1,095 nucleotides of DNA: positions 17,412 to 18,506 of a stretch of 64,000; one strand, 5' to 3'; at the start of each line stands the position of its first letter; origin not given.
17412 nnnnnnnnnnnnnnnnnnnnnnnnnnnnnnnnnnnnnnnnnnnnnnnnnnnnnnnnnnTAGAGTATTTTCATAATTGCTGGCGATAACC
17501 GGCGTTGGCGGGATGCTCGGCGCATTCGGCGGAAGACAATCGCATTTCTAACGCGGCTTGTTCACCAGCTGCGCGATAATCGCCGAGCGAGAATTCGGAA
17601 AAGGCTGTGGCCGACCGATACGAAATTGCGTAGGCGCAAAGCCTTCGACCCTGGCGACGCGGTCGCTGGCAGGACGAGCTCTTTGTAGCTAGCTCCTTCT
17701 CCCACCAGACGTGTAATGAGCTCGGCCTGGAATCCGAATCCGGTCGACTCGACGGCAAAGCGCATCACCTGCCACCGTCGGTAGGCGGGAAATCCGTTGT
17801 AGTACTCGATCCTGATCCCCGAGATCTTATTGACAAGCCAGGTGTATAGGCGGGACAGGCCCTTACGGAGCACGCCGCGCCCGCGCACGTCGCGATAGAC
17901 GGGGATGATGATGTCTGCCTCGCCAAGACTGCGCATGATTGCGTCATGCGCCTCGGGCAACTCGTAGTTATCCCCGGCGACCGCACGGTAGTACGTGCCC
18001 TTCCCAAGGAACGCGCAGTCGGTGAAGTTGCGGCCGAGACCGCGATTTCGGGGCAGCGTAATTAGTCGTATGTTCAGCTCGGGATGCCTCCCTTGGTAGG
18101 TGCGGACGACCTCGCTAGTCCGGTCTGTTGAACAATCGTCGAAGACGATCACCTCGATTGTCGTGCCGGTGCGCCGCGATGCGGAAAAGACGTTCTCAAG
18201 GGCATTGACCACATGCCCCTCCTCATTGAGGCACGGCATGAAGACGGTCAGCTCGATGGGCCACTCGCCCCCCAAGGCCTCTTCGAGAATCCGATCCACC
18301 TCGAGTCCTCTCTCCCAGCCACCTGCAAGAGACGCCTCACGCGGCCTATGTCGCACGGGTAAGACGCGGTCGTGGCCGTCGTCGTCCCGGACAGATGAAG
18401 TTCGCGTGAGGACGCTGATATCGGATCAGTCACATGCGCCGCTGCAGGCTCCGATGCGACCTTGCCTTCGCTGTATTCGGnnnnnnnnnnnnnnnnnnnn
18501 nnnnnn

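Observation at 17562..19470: Two GT2 plus GT-C membrane-protein modules bracket the locus, consistent with polyprenyl-phosphate-sugar-dependent periplasmic glycosylation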

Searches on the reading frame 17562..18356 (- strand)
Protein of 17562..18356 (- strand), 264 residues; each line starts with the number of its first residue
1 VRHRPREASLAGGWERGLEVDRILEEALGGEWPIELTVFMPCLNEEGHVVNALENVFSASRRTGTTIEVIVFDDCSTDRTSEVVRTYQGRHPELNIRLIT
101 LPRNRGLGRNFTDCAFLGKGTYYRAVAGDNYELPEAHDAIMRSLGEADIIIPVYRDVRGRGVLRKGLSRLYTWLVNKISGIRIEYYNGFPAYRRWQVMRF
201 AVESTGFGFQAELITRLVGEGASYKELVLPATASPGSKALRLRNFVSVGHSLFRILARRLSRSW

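Call 3: search_protein_families(library=pfam, proteins=[window:17562-18356:-], max_evalue=0.01)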
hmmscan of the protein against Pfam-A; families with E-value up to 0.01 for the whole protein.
window:17562-18356:- (264 aa): 2 families
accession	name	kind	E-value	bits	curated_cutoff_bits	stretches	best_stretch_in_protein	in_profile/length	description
PF00535.33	Glycos_transf_2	-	1.3e-15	58.2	23.3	1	37-201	1-162/168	Glycosyl transferase family 2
PF13641.12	Glyco_tranf_2_3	-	0.007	16.8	27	1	36-106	3-70/230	Glycosyltransferase like family 2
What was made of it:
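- Checked: ORF 17562..18356(-) encodes a GT2 (PF00535, E 1.3e-15; call 3).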

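Call 8: search_protein_families(library=ncbifam, proteins=[window:17562-18356:-], max_evalue=0.01)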
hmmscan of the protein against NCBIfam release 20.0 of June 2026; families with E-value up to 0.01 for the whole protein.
window:17562-18356:- (264 aa): 14 families
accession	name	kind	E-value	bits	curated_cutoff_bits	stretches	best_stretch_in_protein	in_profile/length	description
TIGR03937.1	PgaC_IcaA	equivalog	5.4e-08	32.2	422.3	1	35-144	46-150/407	poly-beta-1,6-N-acetyl-D-glucosamine synthase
NF038302.1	EPS_HpsE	equivalog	6.8e-07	28.5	300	1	34-97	1-65/307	hormogonium polysaccharide biosynthesis glycosyltransferase HpsE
NF053739.1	GlytfEpsEBac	equivalog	3.2e-06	26.3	450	1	37-135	4-98/265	glycosyltransferase EpsE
NF007986.1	PRK10714.1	equivalog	3.4e-06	26.3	529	1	36-197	8-169/316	undecaprenyl-phosphate 4-deoxy-4-formamido-L-arabinose transferase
NF047683.1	TeichurnBiosyTuaG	equivalog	3.1e-05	23.7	400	1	36-129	8-96/252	teichuronic acid biosynthesis protein TuaG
NF007482.0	PRK10073.1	equivalog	4.2e-05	22.7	423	1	36-108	8-74/334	glycosyltransferase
NF053846.1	glyco_with_XrtP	equivalog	0.00018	20.3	520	1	36-96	43-99/440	XrtP-associated glycosyltransferase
NF045692.1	OglycostaseCruG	equivalog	0.00028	19.9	600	1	36-97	43-101/386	2'-O-glycosyltransferase CruG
TIGR03111.1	glyc2_xrt_Gpos1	hypoth_equivalog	0.0003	19.7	363.95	1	28-130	44-142/439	TIGR03111 family XrtG-associated glycosyltransferase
NF010496.0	PRK13915.1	equivalog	0.00033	19.8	262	1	35-88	32-85/307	glucosyl-3-phosphoglycerate synthase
TIGR04283.1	glyco_like_mftF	equivalog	0.00035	20.2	182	1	36-89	1-51/221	TIGR04283 family arsenosugar biosynthesis glycosyltransferase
TIGR04182.1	glyco_TIGR04182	equivalog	0.0017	17.8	325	1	36-227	2-186/293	S-layer glycoprotein N-glycosyltransferase AglJ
NF047588.1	GlcsyltransPgfSStrep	equivalog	0.002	17.4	500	1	35-183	2-149/308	glycosyltransferase PgfS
TIGR03965.1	mycofact_glyco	equivalog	0.0022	17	280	1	33-106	73-141/467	mycofactocin biosynthesis glycosyltransferase MftF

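Call 9: search_solved_structures(query=window:17562-18356:-, max_evalue=0.01, show_alignments=3)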
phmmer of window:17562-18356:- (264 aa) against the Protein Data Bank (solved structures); distinct sequences matched with E-value up to 0.01: 12.
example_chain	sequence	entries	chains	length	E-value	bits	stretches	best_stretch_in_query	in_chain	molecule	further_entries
2z87_A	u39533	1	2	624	1.3e-08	37.8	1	36-198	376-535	Chondroitin synthase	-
2z86_A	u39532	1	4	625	1.3e-08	37.8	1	36-198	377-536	Chondroitin synthase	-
5tze_C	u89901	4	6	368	2.9e-07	33.4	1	36-164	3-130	Glycosyl transferase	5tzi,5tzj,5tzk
5tz8_A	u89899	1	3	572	4.6e-07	32.7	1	36-164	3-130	Glycosyl transferase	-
6yv7_B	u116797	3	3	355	3.8e-05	26.5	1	35-109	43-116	Glycosyl transferase, family 2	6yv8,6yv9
6yv7_A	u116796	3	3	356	3.8e-05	26.5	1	35-109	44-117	Glycosyl transferase, family 2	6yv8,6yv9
9bhc_C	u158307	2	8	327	0.00026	23.7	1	36-195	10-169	Undecaprenyl-phosphate 4-deoxy-4-formamido-L-arabinose transferase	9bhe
8vxh_A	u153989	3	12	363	0.00031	23.5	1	35-195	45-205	Undecaprenyl-phosphate 4-deoxy-4-formamido-L-arabinose transferase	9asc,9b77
5ekp_C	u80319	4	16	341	0.0019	20.9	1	33-185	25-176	Uncharacterized glycosyltransferase sll0501 | Glycosyltransferase sll0501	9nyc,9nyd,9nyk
9nye_A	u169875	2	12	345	0.002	20.8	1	33-185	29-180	Glycosyltransferase sll0501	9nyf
5eke_A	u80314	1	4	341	0.0023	20.6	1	33-185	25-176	Uncharacterized glycosyltransferase sll0501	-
9hwj_A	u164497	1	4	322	0.0058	19.3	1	36-196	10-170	Undecaprenyl-phosphate 4-deoxy-4-formamido-L-arabinose transferase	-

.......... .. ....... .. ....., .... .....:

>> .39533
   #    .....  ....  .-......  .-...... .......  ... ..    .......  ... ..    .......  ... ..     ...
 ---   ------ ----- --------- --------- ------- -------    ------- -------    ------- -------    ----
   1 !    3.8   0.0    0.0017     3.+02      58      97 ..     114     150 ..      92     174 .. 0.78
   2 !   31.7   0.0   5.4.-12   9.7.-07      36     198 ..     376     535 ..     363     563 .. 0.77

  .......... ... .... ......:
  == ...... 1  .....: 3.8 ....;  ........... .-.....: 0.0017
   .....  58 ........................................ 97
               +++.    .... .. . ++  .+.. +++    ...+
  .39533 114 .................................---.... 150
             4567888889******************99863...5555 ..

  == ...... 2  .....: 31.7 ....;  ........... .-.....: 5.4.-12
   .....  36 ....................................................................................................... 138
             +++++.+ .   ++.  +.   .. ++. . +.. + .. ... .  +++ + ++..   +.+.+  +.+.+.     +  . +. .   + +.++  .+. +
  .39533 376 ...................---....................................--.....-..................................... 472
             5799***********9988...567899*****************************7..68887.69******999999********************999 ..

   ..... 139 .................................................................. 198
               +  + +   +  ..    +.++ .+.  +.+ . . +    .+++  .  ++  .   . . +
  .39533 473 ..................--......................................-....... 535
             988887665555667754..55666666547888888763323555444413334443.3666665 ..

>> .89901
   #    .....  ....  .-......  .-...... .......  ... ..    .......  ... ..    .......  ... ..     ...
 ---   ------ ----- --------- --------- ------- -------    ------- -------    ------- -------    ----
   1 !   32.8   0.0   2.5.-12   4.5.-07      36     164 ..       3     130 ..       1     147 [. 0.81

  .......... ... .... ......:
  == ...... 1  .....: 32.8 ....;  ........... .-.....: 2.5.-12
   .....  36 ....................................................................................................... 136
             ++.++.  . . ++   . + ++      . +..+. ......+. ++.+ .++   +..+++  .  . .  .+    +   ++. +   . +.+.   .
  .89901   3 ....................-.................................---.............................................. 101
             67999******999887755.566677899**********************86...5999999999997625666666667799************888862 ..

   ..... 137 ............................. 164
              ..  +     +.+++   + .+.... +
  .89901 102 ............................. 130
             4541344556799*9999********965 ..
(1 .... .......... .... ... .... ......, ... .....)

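Call 11: find_homologous_proteins(query=window:17562-18356:-, max_evalue=0.00001)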
Query window:17562-18356:- (264 aa): 444 proteins with E <= 0.00001 among 2442 candidates; the best 120 are listed.
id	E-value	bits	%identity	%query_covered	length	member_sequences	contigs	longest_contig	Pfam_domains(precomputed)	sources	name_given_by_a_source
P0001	1.7e-123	429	79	93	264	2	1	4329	PF00535.33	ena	-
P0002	9.5e-120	417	99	70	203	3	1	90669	PF00535.33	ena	-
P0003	2.6e-119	416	75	94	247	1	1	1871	PF13641.13,PF00535.33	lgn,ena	-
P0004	6.8e-116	404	75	93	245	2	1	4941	PF00535.33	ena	-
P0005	8.3e-116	404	78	93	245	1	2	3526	PF00535.33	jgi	jgi:glycosyltransferase involved in cell wall biosynthesis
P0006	4.4e-113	395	73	93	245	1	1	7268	PF00535.33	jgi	jgi:glycosyltransferase involved in cell wall biosynthesis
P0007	5.2e-110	385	72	93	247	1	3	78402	PF00535.33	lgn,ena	-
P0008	1.6e-109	383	71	93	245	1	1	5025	PF00535.33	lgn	-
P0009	1.1e-108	381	72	93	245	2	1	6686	PF00535.33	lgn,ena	-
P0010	1.9e-108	380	71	93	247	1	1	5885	PF00535.33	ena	-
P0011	5.9e-107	375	75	85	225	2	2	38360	PF00535.33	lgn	-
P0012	1.2e-106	374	70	93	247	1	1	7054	PF00535.33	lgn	-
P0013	1.3e-106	374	69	93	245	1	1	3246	PF13641.13,PF00535.33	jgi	jgi:glycosyltransferase involved in cell wall biosynthesis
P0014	8.4e-106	371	69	93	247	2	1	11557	PF00535.33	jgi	jgi:glycosyltransferase involved in cell wall biosynthesis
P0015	1.7e-105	370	72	88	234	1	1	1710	PF13641.13,PF00535.33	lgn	-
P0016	3.9e-105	369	68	93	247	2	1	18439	PF13641.13,PF00535.33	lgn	-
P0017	5.1e-103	362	70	92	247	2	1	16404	PF00535.33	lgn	-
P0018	3.7e-102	359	69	92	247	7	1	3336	PF00535.33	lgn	-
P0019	1.7e-100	354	72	85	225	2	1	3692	PF00535.33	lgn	-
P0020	5.9e-94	332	67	84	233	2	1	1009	PF13641.13,PF00535.33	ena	-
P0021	3.6e-88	313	60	91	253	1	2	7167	PF00535.33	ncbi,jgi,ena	jgi:dolichol-phosphate mannosyltransferase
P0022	1.9e-87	311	61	90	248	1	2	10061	PF00535.33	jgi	jgi:dolichol-phosphate mannosyltransferase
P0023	6.5e-86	306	58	88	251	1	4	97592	PF00535.33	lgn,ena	-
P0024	3.1e-85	304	59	87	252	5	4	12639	PF00535.33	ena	-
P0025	1.7e-84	301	60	85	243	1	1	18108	PF00535.33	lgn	-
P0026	1.3e-83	299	60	85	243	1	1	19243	PF00535.33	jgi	jgi:dolichol-phosphate mannosyltransferase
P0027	2.1e-83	298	57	90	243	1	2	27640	PF00535.33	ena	-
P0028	2.7e-83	298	61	85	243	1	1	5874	PF13641.13,PF00535.33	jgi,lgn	-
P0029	6.9e-83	296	58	87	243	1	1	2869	PF13641.13,PF00535.33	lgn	-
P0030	8.5e-83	296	58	90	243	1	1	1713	PF00535.33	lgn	-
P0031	1.1e-82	295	60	85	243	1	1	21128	PF13641.13,PF00535.33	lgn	-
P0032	1.5e-82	295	57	90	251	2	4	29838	PF00535.33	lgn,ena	-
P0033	1.3e-81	292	59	85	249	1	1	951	PF00535.33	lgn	-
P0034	1.6e-81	292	58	87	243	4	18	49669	PF13641.13,PF00535.33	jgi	jgi:dolichol-phosphate mannosyltransferase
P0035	1.5e-80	288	57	86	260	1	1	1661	PF13641.13,PF00535.33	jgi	jgi:glycosyltransferase involved in cell wall biosynthesis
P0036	2.6e-80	288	58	85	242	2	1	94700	PF00535.33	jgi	-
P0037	3.0e-79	284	55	91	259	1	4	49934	PF00535.33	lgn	-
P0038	8.5e-79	283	58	86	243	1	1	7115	PF00535.33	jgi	jgi:glycosyltransferase involved in cell wall biosynthesis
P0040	1.4e-70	256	53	86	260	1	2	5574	PF00535.33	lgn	-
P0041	2.4e-69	252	51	87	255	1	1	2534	PF00535.33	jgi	jgi:glycosyltransferase involved in cell wall biosynthesis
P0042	3.2e-69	251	53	87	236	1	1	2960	PF00535.33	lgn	-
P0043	1.5e-66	243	50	86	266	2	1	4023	PF13641.13,PF00535.33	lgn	-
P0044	3.7e-66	241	52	83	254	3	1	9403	PF13641.13,PF00535.33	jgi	jgi:glycosyltransferase involved in cell wall biosynthesis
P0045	9.4e-66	240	48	86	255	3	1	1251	PF00535.33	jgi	-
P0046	1.9e-65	239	47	91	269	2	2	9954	PF00535.33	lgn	-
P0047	4.1e-65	238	50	90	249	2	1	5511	PF13641.13,PF00535.33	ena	-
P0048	4.5e-65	238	50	87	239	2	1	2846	PF00535.33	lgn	-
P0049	8.1e-65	237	48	86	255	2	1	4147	PF00535.33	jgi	jgi:glycosyltransferase involved in cell wall biosynthesis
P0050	9.1e-65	237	49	92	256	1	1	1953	PF13641.13,PF00535.33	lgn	-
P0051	1.1e-64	236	48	86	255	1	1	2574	PF00535.33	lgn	-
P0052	1.9e-64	236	52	86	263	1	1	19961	PF13641.13,PF00535.33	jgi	jgi:glycosyltransferase involved in cell wall biosynthesis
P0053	2.7e-64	235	44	94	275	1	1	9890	PF00535.33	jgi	jgi:glycosyltransferase involved in cell wall biosynthesis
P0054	4.5e-64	234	48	86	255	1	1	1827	PF00535.33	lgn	-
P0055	5.0e-64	234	50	87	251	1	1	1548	PF00535.33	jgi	jgi:glycosyltransferase involved in cell wall biosynthesis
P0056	5.6e-64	234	48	86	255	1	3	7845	PF00535.33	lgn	-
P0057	6.8e-64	234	45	89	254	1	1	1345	PF00535.33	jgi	jgi:glycosyltransferase involved in cell wall biosynthesis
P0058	7.1e-64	234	48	86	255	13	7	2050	PF00535.33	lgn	-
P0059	9.5e-64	233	49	86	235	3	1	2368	PF00535.33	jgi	jgi:glycosyltransferase involved in cell wall biosynthesis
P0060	1.3e-63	233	49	86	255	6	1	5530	PF00535.33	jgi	jgi:glycosyltransferase involved in cell wall biosynthesis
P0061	1.4e-63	233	50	87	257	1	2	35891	PF00535.33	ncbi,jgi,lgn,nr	ncbi:MAG: glycosyltransferase [Alphaproteobacteria bacterium]|nr:glycosyltransferase [Alphaproteobac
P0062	1.5e-63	233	48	88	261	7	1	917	PF13641.13,PF00535.33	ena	-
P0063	1.7e-63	233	49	90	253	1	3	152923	PF00535.33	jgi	jgi:glycosyltransferase involved in cell wall biosynthesis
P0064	2.1e-63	232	46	86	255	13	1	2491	PF00535.33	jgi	jgi:glycosyltransferase involved in cell wall biosynthesis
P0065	3.3e-63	232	49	84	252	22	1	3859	PF00535.33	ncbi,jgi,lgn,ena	jgi:glycosyltransferase involved in cell wall biosynthesis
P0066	5.5e-63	231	50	86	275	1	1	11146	PF00535.33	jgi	jgi:glycosyltransferase involved in cell wall biosynthesis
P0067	1.9e-62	229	50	88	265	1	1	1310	PF13641.13,PF00535.33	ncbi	-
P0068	2.4e-62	229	52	87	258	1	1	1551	PF13641.13,PF00535.33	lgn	-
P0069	3.1e-62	228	51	91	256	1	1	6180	PF13641.13,PF00535.33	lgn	-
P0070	3.9e-62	228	50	87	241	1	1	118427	PF13641.13,PF00535.33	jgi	jgi:glycosyltransferase involved in cell wall biosynthesis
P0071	4.1e-62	228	50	90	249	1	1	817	PF00535.33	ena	-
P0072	4.1e-62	228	51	91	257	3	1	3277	PF13641.13,PF00535.33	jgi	jgi:dolichyl-phosphate beta-glucosyltransferase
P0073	4.4e-62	228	47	91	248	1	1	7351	PF13641.13,PF00535.33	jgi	jgi:glycosyltransferase involved in cell wall biosynthesis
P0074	5.0e-62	228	47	92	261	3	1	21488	PF13641.13,PF00535.33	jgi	jgi:glycosyltransferase involved in cell wall biosynthesis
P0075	6.1e-62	227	50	83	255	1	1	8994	PF00535.33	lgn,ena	-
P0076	7.0e-62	227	49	87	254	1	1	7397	PF13641.13,PF00535.33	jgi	jgi:glycosyltransferase involved in cell wall biosynthesis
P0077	7.2e-62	227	50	88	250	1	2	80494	PF00535.33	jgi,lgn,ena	-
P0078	7.3e-62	227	48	91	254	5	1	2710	PF13641.13,PF00535.33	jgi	-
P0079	7.3e-62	227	46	94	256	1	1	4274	PF13641.13,PF00535.33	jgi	jgi:glycosyltransferase involved in cell wall biosynthesis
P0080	7.7e-62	227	52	87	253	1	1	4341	PF13641.13,PF00535.33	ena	-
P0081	8.8e-62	227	51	87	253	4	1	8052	PF13641.13,PF00535.33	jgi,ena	-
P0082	9.7e-62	227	50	89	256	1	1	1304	PF00535.33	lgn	-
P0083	1.1e-61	227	50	89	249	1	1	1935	PF13641.13,PF00535.33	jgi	jgi:glycosyltransferase involved in cell wall biosynthesis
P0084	1.2e-61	226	50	89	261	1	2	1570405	PF00535.33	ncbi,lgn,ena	-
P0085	1.5e-61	226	47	87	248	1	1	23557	PF13641.13,PF00535.33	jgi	jgi:glycosyltransferase involved in cell wall biosynthesis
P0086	1.9e-61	226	49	88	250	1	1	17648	PF13641.13,PF00535.33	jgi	jgi:glycosyltransferase involved in cell wall biosynthesis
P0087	1.9e-61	226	46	94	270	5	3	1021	PF13641.13,PF00535.33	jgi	jgi:glycosyltransferase involved in cell wall biosynthesis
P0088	2.1e-61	226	50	87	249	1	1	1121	PF00535.33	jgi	jgi:glycosyltransferase involved in cell wall biosynthesis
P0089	2.5e-61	225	50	87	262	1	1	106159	PF13641.13,PF00535.33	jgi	jgi:glycosyltransferase involved in cell wall biosynthesis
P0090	2.8e-61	225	51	87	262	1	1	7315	PF13641.13,PF00535.33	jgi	jgi:glycosyltransferase involved in cell wall biosynthesis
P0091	2.9e-61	225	49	89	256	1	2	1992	PF00535.33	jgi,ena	-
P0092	3.3e-61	225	46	93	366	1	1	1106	PF13641.13,PF00535.33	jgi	jgi:hypothetical protein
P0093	3.4e-61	225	50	87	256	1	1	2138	PF13641.13,PF00535.33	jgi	jgi:glycosyltransferase involved in cell wall biosynthesis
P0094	3.9e-61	225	51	83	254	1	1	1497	PF00535.33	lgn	-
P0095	4.0e-61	225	49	87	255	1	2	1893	PF13641.13,PF00535.33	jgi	-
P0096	4.3e-61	225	51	87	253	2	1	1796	PF00535.33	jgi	jgi:glycosyltransferase involved in cell wall biosynthesis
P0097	4.6e-61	225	50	87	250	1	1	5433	PF00535.33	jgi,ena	jgi:glycosyltransferase involved in cell wall biosynthesis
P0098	4.8e-61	225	49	87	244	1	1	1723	PF13641.13,PF00535.33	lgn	-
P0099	6.0e-61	224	48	86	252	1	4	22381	PF13641.13,PF00535.33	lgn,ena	-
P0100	8.6e-61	224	52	83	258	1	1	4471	PF13641.13,PF00535.33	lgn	-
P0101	8.7e-61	224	48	91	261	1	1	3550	PF13641.13,PF00535.33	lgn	-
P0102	8.8e-61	224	49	88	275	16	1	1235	PF00535.33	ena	-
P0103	8.9e-61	224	47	83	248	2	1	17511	PF00535.33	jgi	jgi:glycosyltransferase involved in cell wall biosynthesis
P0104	9.1e-61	224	52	87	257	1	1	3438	PF00535.33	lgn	-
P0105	1.1e-60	223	50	87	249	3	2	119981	PF13641.13,PF00535.33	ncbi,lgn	-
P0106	1.2e-60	223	50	91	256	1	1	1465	PF13641.13,PF00535.33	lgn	-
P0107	1.2e-60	223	50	87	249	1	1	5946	PF13641.13,PF00535.33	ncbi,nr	ncbi:MAG TPA: glycosyltransferase family 2 protein [Opitutaceae bacterium]|nr:glycosyltransferase fa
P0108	1.3e-60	223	49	88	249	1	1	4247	PF13641.13,PF00535.33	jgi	jgi:glycosyltransferase involved in cell wall biosynthesis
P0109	1.5e-60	223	49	88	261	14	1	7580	PF13641.13,PF00535.33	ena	-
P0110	1.5e-60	223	46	91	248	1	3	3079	PF00535.33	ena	-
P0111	1.5e-60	223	50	87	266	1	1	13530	PF00535.33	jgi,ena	-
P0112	1.6e-60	223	48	91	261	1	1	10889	PF00535.33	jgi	jgi:glycosyltransferase involved in cell wall biosynthesis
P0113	1.7e-60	223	47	87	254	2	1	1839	PF00535.33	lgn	-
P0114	2.2e-60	222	50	92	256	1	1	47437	PF13641.13,PF00535.33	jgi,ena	-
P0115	2.5e-60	222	48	91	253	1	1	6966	PF00535.33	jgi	jgi:glycosyltransferase involved in cell wall biosynthesis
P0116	2.7e-60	222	49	91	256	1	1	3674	PF13641.13,PF00535.33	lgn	-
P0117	2.8e-60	222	49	87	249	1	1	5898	PF00535.33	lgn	-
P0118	2.8e-60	222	49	88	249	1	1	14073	PF13641.13,PF00535.33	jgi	jgi:glycosyltransferase involved in cell wall biosynthesis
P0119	2.9e-60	222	48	86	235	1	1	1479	PF00535.33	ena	-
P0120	3.2e-60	222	49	87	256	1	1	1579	PF13641.13,PF00535.33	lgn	-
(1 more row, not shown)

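Call 66: search_dna_similar(query=window:17562-18356:-, collection=phages, mode=protein, max_evalue=0.001, max_rows=15)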
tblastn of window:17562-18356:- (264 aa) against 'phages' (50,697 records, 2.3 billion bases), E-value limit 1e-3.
Records with a match: 13; places in all: 13; records where one place covers at least 80% of the query: 0.
Best place of each record, by identity: <60% 13.
By first word of the organism name: Bacteriophage 5; Listeria 2; Enterococcus 2; Staphylococcus 2; Acinetobacter 2.
By host as written in the record: - 8; Listeria monocytogenes 2; Staphylococcus aureus 2; Enterococcus faecalis 1.
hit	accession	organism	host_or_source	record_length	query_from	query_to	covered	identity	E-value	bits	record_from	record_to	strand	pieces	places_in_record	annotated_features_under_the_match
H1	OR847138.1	Listeria phage LM 4-11-1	Listeria monocytogenes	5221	35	245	80%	24.2%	6e-6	53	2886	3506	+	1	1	record has no annotation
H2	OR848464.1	Listeria phage LM 4-14-1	Listeria monocytogenes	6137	35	245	80%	24.2%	6e-6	53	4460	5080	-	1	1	record has no annotation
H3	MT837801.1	Bacteriophage sp.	human fecal samples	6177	35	157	47%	30.2%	5e-5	50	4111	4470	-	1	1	record has no annotation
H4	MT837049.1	Bacteriophage sp.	human fecal samples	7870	36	161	48%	28.9%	7e-5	50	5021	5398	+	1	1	record has no annotation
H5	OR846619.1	Enterococcus phage Efs 1-1-1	Enterococcus faecalis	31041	36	179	55%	25.2%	5e-4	47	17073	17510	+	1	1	record has no annotation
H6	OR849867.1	Staphylococcus phage SA 1298 Kay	Staphylococcus aureus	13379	34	162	49%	28.0%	2e-5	52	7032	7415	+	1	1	record has no annotation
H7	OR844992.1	Staphylococcus phage SA 1306 Kay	Staphylococcus aureus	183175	34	162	49%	28.0%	2e-5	52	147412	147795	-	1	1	record has no annotation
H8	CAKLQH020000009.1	Acinetobacter phage MD-2021a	not known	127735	31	135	40%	33.3%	3e-5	51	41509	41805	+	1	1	wbgO: glycosyltransferase WbgO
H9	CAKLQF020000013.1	Acinetobacter phage MD-2021a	not known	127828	31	135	40%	33.3%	3e-5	51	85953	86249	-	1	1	wbgO: glycosyltransferase WbgO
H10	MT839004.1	Bacteriophage sp.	human fecal samples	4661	36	163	48%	27.1%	2e-5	52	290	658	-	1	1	record has no annotation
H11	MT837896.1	Bacteriophage sp.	human fecal samples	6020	34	149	44%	27.8%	1e-3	46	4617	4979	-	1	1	record has no annotation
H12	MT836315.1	Bacteriophage sp.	human fecal samples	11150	36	131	36%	29.2%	6e-4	47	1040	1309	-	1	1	record has no annotation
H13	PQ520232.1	Enterococcus phage IME_EF3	-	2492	36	106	27%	33.8%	5e-4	47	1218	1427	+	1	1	record has no annotation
